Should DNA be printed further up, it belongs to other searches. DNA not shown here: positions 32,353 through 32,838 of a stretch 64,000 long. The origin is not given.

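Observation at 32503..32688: Phage-encoded singlet histone (DUF1931/HBb-like histone fold)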

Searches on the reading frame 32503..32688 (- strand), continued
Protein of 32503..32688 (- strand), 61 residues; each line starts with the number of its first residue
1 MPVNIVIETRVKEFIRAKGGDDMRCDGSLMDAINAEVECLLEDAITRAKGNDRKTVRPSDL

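Call 45: search_protein_families(library=phrogs, proteins=[L007:2-1480:+, L008:1172-2491:+, L009:11866-13959:+, L009:13923-15140:+, L010:672-2300:+, L010:4717-6294:-, L012:414-1862:-, L012:11370-12599:-, L014:39-1391:+, L014:11707-13356:+], max_evalue=0.00001)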
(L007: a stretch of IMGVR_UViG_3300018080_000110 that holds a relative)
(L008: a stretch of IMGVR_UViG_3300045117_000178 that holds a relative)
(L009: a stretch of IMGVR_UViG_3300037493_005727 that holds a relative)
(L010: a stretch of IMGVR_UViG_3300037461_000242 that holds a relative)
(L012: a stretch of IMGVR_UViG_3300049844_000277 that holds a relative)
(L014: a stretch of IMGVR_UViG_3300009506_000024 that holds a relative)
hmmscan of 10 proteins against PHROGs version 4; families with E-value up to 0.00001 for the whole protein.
L007:2-1480:+ (492 aa): 1 family
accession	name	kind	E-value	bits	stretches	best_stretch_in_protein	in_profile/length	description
phrog_279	-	tail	4.3e-12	46.5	0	103-185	214-294/489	tail sheath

L008:1172-2491:+ (439 aa): 0 families

L009:11866-13959:+ (697 aa): 7 families
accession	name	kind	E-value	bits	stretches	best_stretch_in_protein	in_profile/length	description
phrog_612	-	lysis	4.4e-95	321.4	1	1-322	1-313/725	RIIA lysis inhibitor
phrog_2979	-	lysis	3.9e-48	165.7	1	18-316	20-321/846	RIIA lysis inhibitor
phrog_30832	-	lysis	2.2e-45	156.5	1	11-312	12-316/735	RIIA lysis inhibitor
phrog_3661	-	lysis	1e-43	151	1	98-329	175-413/917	RIIA lysis inhibitor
phrog_24904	-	lysis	4e-36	125.8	1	19-313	20-299/695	RIIA lysis inhibitor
phrog_609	-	lysis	7.9e-33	114.5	1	30-333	31-326/1055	RIIB lysis inhibitor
phrog_38678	-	lysis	3.5e-18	66.2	1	30-176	36-185/805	RIIA lysis inhibitor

L009:13923-15140:+ (405 aa): 5 families
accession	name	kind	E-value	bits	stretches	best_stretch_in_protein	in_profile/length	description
phrog_609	-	lysis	6e-67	227.4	1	11-241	809-1042/1055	RIIB lysis inhibitor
phrog_3803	-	lysis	1.3e-38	134.5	1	21-241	281-510/530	RIIB lysis inhibitor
phrog_36818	-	lysis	9.6e-33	114.1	1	107-243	3-145/163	RIIB lysis inhibitor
phrog_11221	-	lysis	1.7e-31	111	1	21-242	9-236/543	RIIB lysis inhibitor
phrog_2886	-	lysis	1.2e-23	84.9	1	101-239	182-328/552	RIIB lysis inhibitor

L010:672-2300:+ (542 aa): 1 family
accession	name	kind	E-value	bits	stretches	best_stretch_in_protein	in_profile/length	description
phrog_850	-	DNA, RNA and nucleotide metabolism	1.4e-71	242.8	1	22-539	13-459/476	RNA-binding protein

L010:4717-6294:- (525 aa): 1 family
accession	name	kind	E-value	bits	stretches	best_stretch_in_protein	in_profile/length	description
phrog_114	-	DNA, RNA and nucleotide metabolism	4.4e-75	254.5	1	8-524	83-505/634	ATP-dependent DNA ligase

L012:414-1862:- (482 aa): 2 families
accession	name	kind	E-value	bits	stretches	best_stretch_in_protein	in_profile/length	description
phrog_62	-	DNA, RNA and nucleotide metabolism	1.1e-41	143.4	1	16-417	695-1100/1881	DNA helicase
phrog_16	-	DNA, RNA and nucleotide metabolism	1.7e-16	60.7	1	288-417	461-589/986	DNA helicase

L012:11370-12599:- (409 aa): 0 families

L014:39-1391:+ (450 aa): 2 families
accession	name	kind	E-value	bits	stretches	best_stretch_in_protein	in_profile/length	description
phrog_279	-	tail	5.8e-08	32.9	0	275-448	302-480/489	tail sheath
phrog_16991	-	tail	6.1e-06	25.9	1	285-417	606-738/777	tail sheath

L014:11707-13356:+ (549 aa): 3 families
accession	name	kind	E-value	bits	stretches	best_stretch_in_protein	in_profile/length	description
phrog_1967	-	DNA, RNA and nucleotide metabolism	1.5e-81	276.1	1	10-490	148-679/776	DNA helicase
phrog_325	-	DNA, RNA and nucleotide metabolism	1.7e-13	50.8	0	10-91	466-549/986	Dda-like helicase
phrog_170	-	other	8.7e-06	26.4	0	16-69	77-130/323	PhoH-like phosphate starvation-inducible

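Call 52: find_related_loci(query=A4, collection=viral_contigs, flank=8000)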
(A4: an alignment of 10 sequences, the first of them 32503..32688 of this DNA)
Query A4 (61 aa) in viral_contigs; peptide patterns used: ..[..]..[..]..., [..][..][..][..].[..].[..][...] (x = any residue, [..] = any of these).
95 stretches matched a pattern; 4 encode a relative of the query (tblastn E <= 1e-3); 4 distinct loci.
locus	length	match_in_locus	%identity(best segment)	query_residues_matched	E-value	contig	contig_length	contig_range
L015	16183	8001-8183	75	1-61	9e-29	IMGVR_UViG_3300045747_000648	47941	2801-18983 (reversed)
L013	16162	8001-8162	35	5-61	6e-6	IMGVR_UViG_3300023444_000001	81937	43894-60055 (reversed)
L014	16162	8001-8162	30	5-61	7e-6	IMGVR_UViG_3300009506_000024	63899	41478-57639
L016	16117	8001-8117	36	23-61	2e-5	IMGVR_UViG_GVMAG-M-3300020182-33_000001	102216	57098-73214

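Call 54: find_homologous_proteins(query=A4, max_evalue=0.000001)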
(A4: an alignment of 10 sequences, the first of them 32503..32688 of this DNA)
Query A4 (10 sequences) (61 aa, profile of the alignment): 2527 proteins with E <= 0.000001 among 4965 candidates; the best 120 are listed.
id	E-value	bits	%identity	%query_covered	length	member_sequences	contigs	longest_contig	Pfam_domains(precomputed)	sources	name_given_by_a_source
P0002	6.0e-29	118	82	100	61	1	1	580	-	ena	-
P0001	3.2e-28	116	100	100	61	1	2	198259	-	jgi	jgi:histone H3/H4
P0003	4.4e-26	109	77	93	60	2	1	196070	-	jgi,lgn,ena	-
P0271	1.1e-25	107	54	100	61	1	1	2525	-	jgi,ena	-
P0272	1.3e-25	107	54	100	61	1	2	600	-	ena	-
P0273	2.6e-25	106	47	95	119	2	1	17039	PF00808.30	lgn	-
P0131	2.8e-25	106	45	95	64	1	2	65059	-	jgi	jgi:histone H3/H4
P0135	3.1e-25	106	39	100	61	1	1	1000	-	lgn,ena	-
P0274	5.2e-25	105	45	95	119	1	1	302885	-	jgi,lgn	jgi:histone H3/H4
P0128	8.7e-25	105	48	100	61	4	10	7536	-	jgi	jgi:histone H3/H4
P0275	3.0e-24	103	44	97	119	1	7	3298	PF00808.30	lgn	-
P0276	9.5e-24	101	42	97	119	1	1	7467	PF00808.30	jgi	jgi:histone H3/H4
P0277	3.6e-23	99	53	95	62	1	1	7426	-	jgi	jgi:histone H3/H4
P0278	3.8e-23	99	43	98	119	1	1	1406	-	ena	-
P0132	4.1e-23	99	45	100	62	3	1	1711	-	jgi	jgi:histone H3/H4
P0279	4.5e-23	99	46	100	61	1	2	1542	-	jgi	jgi:histone H3/H4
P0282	1.4e-22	98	37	93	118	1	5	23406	PF00808.30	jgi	jgi:histone H3/H4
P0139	1.7e-22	97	46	97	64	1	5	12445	PF00808.30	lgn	-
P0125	2.2e-22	97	42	97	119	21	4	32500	PF00808.30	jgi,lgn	jgi:histone H3/H4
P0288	4.8e-22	96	37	97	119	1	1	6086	PF00808.30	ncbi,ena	-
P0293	8.8e-22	95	35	93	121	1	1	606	PF00808.30,PF00125.31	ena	-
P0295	1.4e-21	94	33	93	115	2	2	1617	PF00808.30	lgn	-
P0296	1.4e-21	94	56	95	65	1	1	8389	-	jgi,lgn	jgi:histone H3/H4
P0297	1.5e-21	94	37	97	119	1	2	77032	PF00808.30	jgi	jgi:histone H3/H4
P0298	1.5e-21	94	37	93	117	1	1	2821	PF09123.18,PF00808.30,PF00125.31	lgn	-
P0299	1.7e-21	94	39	97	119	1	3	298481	PF00808.30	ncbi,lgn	-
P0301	2.2e-21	94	54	95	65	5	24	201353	-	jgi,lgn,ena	jgi:histone H3/H4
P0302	2.6e-21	93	28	93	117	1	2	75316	-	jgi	jgi:histone H3/H4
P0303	4.3e-21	93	30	93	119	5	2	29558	PF00808.30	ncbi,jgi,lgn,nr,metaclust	ncbi:hypothetical protein AYK26_06050 [Euryarchaeota archaeon SM23-78]|nr:MAG: hypothetical protein 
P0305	6.7e-21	92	43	100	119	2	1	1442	PF00808.30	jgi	jgi:histone H3/H4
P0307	7.7e-21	92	30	100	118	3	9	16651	PF00808.30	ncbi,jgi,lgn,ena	-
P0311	9.9e-21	92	43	95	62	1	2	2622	-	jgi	jgi:histone H3/H4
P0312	1.0e-20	92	40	57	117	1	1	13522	PF00808.30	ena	-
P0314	1.3e-20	91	44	93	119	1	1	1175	-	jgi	jgi:histone H3/H4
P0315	1.3e-20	91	52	95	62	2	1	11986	-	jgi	jgi:histone H3/H4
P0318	1.5e-20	91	35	93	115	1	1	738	PF09123.18,PF00125.31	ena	-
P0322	2.8e-20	90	32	93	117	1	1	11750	PF00808.30,PF00125.31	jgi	jgi:histone H3/H4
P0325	5.2e-20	89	30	93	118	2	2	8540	PF00808.30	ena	-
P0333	9.0e-20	89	38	69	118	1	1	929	PF00808.30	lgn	-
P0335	1.2e-19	88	35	93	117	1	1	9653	PF00808.30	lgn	-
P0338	1.6e-19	88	35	93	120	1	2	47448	PF00808.30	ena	-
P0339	1.6e-19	88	34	100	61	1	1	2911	PF00808.30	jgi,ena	-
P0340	1.9e-19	87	32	93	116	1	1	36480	PF09123.18,PF00808.30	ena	-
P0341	2.0e-19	87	27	92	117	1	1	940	PF00808.30,PF00125.31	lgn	-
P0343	2.5e-19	87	32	93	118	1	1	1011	PF00808.30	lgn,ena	-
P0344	2.5e-19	87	33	93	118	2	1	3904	PF00808.30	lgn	-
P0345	2.6e-19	87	29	95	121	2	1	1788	PF00808.30,PF00125.31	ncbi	-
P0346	2.7e-19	87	30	100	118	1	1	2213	-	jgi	jgi:histone H3/H4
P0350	4.0e-19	86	31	95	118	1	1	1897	PF00808.30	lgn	-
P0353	4.2e-19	86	37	100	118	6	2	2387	-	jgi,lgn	jgi:histone H3/H4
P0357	4.6e-19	86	33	93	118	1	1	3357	-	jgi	jgi:histone H3/H4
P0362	6.7e-19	86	33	93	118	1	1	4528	PF00808.30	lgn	-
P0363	7.1e-19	86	25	93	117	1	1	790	PF00808.30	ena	-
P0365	7.2e-19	86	28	93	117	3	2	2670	PF00808.30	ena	-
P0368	8.1e-19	85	30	93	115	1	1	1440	PF09123.18,PF00125.31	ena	-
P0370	1.0e-18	85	32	92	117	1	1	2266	PF09123.18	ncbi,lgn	-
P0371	1.0e-18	85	34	92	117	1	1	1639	PF09123.18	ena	-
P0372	1.1e-18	85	37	93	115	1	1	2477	PF09123.18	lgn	-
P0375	1.5e-18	85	25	93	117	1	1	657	PF00808.30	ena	-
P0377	1.7e-18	85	28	98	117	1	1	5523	PF00808.30,PF00125.31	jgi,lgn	jgi:histone H3/H4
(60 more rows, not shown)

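Call 55: find_encoding_contigs(protein=P0301, flank=10000, max_places=3)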
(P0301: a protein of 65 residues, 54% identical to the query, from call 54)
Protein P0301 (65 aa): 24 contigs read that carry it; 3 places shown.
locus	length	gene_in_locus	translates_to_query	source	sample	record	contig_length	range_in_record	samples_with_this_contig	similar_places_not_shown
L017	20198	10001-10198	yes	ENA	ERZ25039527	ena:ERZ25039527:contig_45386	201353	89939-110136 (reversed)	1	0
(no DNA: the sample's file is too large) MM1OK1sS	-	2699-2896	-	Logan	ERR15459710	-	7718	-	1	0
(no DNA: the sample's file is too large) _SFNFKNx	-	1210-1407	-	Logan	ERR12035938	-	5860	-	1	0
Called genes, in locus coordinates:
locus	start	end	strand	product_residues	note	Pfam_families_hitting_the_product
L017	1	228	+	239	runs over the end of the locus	-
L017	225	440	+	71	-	-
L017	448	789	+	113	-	-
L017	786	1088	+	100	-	-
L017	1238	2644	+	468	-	PF03796:DnaB_C, PF13481:AAA_25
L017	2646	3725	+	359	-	PF01807:Zn_ribbon_DnaG, PF01751:Toprim (weak), PF13155:Toprim_2, PF13662:Toprim_4 (weak)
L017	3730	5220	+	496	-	-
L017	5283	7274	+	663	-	PF01612:DNA_pol_A_exo1 (weak), PF00476:DNA_pol_A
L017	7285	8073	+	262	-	-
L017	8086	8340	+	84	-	-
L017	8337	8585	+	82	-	PF00216:Bac_DNA_binding, PF18291:HU-HIG (weak)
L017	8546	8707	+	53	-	-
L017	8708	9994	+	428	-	PF00154:RecA_N (faint), PF13481:AAA_25 (weak)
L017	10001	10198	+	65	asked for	-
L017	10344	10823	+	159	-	-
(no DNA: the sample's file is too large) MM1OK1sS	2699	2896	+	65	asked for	-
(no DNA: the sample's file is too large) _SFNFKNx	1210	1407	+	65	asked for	-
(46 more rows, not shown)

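Call 56: find_encoding_contigs(protein=P0131, flank=10000, max_places=2)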
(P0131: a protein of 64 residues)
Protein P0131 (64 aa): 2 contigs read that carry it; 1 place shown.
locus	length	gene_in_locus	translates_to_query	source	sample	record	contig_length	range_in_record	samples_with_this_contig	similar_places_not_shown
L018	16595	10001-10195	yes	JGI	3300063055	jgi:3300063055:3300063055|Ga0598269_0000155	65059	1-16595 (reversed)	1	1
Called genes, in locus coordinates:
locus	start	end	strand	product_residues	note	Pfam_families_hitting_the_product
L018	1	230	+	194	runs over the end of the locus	-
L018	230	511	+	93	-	-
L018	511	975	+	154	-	-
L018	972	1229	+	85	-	-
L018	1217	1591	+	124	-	-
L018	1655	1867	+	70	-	-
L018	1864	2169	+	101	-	-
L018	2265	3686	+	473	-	PF03796:DnaB_C, PF13481:AAA_25 (weak)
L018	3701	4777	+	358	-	PF01807:Zn_ribbon_DnaG, PF13155:Toprim_2, PF13662:Toprim_4 (weak)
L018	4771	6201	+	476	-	-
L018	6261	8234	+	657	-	PF01612:DNA_pol_A_exo1 (weak), PF00476:DNA_pol_A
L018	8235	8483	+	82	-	PF00216:Bac_DNA_binding, PF18291:HU-HIG (weak)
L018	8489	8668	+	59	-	-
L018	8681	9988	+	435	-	PF13481:AAA_25 (weak), PF00154:RecA_N (weak)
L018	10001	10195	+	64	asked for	-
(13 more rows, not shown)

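Call 57: find_encoding_contigs(protein=P0315, flank=8000, max_places=2)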
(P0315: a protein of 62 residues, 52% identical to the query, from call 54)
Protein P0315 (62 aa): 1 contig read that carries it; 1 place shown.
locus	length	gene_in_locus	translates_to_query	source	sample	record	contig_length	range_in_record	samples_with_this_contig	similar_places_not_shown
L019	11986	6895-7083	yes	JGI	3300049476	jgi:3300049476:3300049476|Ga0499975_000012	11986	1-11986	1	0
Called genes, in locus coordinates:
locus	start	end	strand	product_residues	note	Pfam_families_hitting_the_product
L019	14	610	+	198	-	PF03796:DnaB_C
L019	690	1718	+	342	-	PF01807:Zn_ribbon_DnaG, PF01751:Toprim (faint), PF13662:Toprim_4 (weak), PF13155:Toprim_2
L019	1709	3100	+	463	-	-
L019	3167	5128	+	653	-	PF01612:DNA_pol_A_exo1 (weak), PF00476:DNA_pol_A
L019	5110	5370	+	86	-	PF00216:Bac_DNA_binding (weak)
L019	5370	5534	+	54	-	-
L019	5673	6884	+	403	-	PF00154:RecA_N (faint), PF13481:AAA_25 (faint)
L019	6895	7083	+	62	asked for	-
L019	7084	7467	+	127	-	-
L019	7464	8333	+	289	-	-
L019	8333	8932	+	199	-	-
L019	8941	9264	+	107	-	-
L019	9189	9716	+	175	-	PF18909:dGTP_diPhyd_N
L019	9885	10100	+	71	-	-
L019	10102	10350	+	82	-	-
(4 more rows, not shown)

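Call 59: find_encoding_contigs(protein=P0128, flank=6000, max_places=2)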
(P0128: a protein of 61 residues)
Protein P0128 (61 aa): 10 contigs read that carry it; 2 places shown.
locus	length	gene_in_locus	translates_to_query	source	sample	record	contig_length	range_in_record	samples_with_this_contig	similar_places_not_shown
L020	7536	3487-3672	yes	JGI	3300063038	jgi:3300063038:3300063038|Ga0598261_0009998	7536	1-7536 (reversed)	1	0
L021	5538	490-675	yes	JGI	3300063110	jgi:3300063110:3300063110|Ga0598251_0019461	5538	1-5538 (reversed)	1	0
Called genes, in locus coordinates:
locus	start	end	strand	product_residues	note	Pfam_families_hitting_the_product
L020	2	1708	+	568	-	?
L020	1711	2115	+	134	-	PF00216:Bac_DNA_binding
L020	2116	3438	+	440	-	PF00154:RecA_N (faint)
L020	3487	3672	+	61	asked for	-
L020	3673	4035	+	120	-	-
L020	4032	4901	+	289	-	-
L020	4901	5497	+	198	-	-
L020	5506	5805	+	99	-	-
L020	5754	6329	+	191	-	PF18909:dGTP_diPhyd_N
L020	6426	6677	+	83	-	-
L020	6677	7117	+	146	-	PF05866:RusA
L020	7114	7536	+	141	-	?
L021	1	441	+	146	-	?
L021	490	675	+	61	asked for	-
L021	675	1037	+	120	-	-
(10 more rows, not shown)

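Call 60: find_encoding_contigs(protein=P0139, flank=8000, max_places=2)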
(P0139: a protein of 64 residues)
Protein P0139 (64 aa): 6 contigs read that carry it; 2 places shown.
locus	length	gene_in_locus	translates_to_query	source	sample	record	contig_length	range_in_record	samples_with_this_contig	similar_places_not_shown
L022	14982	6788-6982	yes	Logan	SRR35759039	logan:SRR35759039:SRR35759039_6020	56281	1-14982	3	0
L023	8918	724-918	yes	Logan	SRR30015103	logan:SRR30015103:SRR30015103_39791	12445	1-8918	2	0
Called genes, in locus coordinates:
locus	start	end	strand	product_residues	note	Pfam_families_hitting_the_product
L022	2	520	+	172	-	?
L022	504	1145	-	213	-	-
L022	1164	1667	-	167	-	-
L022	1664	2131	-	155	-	-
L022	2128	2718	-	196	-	-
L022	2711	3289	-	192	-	-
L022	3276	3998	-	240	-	-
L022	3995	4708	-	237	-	-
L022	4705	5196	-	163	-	-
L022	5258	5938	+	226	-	PF06941:NT5C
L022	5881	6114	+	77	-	-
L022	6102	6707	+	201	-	PF02954:HTH_8 (weak)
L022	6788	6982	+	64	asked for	PF00808:CBFD_NFYB_HMF (weak)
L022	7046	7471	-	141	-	-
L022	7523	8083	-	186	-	-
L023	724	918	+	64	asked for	PF00808:CBFD_NFYB_HMF (weak)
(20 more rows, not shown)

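Call 68: find_related_loci(query=A6, collection=genome_contigs, flank=8000)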
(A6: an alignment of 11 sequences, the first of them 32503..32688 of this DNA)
Query A6 (61 aa) in genome_contigs; peptide patterns used: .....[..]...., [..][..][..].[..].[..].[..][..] (x = any residue, [..] = any of these).
600 stretches matched a pattern (row limit reached: there are more); 506 encode a relative of the query (tblastn E <= 1e-3); the best 80 are kept; 80 distinct loci.
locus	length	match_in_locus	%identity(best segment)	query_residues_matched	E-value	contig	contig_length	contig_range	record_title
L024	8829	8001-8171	47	2-61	5e-14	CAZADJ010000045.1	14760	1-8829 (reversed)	MAG TPA_asm: uncultured Actinomycetota bacterium isolate SRP284430_co1_153 genome assembly, contig: NODE_2693_length_147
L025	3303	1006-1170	48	4-61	9e-14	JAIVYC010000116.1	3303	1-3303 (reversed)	MAG: Sulfurovum sp. isolate SFP3_RS_05_1 NODE_21784_length_3328_cov_3.322087, whole genome shotgun sequence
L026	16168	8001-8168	49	3-61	2e-13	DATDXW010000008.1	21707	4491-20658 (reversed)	MAG TPA_asm: archaeon isolate SMAG_U8149 k141_2248075, whole genome shotgun sequence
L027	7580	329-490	47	5-61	4e-12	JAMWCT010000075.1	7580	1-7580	MAG: Candidatus Omnitrophota bacterium isolate QZM4_2.bins.51.Tibet NODE_39957_length_7580_cov_1.750436, whole genome sh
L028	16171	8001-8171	45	2-61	4e-12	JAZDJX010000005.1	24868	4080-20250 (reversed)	MAG: Candidatus Aenigmatarchaeota archaeon isolate MEGAHIT-group-0.506 k141_6452146, whole genome shotgun sequence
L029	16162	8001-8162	47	5-61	4e-12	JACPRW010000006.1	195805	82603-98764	MAG: Candidatus Aenigmatarchaeota archaeon isolate NC_groundwater_689_Ag_S-0.2um_53_36 S36_SO-2_scaffold_390165, whole g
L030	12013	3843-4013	44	5-61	5e-12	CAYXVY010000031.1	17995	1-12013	MAG TPA_asm: uncultured Planctomycetales bacterium isolate binchicken_co165_413 genome assembly, contig: k141_1864787, w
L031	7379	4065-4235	43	2-61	8e-12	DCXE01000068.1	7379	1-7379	MAG TPA_asm: Candidatus Peribacter sp. UBA2144 UBA2144_contig_64448, whole genome shotgun sequence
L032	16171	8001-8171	43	2-61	8e-12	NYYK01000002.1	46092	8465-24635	MAG: Methanobacteriota archaeon isolate ARS80 31672, whole genome shotgun sequence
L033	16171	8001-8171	43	2-61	8e-12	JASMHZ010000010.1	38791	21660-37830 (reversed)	MAG: Candidatus Peribacteraceae bacterium isolate ETNP7_MAG_84 NODE_10_length_38791_cov_4.276334, whole genome shotgun s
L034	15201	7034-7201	44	3-61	9e-12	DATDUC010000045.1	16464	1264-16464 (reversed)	MAG TPA_asm: archaeon isolate SMAG_U8047 k141_2407945, whole genome shotgun sequence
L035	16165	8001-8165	41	4-61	1e-11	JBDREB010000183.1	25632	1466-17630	MAG: Planctomycetota bacterium isolate MEGAHIT-group-1.291 k141_5507500, whole genome shotgun sequence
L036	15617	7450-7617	44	3-61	2e-11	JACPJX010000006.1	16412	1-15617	MAG: Candidatus Aenigmatarchaeota archaeon isolate NC_groundwater_479_Ag_S-0.1um_50_8 S35_SO-1_scaffold_93800, whole gen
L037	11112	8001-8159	50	6-61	2e-11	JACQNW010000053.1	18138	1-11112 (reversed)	MAG: Candidatus Aenigmatarchaeota archaeon isolate NC_groundwater_1265_Ag_S-0.2um_40_40 S_p2_S4_coassembly_k141_1694985,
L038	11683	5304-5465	44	5-61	2e-11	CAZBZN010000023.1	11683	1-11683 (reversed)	MAG TPA_asm: Candidatus Micrarchaeota archaeon isolate SRP141559_co1_230 genome assembly, contig: NODE_3176_length_11683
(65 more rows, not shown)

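Call 74: search_protein_families(library=ncbifam, proteins=[window:32503-32688:-], max_evalue=1)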
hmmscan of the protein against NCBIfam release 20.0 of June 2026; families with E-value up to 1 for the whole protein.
window:32503-32688:- (61 aa): 1 family
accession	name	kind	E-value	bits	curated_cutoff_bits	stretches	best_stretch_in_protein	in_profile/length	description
NF043032.1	archaea_histone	superfamily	0.098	13.1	50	1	29-60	25-56/60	histone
